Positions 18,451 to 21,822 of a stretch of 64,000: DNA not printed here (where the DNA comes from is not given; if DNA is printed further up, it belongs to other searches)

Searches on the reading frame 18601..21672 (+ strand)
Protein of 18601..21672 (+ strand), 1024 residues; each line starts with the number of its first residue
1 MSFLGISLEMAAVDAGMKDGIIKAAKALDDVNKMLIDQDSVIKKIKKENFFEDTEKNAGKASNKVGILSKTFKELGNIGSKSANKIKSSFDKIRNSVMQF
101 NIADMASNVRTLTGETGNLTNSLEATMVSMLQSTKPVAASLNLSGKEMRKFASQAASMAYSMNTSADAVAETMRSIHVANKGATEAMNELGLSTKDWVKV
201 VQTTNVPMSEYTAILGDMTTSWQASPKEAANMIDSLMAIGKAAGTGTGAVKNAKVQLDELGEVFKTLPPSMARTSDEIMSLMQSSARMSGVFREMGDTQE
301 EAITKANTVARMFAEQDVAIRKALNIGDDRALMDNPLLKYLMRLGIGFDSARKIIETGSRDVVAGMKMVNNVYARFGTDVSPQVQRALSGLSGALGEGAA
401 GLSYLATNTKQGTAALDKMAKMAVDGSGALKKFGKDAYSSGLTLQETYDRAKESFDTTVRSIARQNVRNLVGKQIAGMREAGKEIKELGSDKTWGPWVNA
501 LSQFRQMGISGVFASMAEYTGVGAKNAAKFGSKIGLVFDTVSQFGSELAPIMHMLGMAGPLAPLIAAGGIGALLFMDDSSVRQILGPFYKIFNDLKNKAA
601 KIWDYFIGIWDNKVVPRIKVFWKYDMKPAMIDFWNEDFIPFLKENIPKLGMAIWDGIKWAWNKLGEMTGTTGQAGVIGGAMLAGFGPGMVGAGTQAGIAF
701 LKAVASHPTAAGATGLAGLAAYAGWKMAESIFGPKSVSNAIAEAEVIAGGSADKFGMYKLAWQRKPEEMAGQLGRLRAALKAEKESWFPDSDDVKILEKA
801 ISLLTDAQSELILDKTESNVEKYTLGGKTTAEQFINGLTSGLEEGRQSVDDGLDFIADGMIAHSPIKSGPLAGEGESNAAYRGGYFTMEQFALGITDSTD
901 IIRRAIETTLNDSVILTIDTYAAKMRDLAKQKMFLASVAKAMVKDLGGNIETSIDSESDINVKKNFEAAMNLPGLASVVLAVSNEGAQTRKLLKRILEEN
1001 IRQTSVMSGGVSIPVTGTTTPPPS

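Call 8: search_protein_families(library=phrogs, proteins=[window:18601-21672:+], max_evalue=0.001)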
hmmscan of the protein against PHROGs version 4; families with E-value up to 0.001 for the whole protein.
window:18601-21672:+ (1024 aa): 1 family
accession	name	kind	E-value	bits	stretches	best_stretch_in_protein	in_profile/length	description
phrog_167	-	tail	1.5e-07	30.5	1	21-842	206-897/1555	tail length tape measure protein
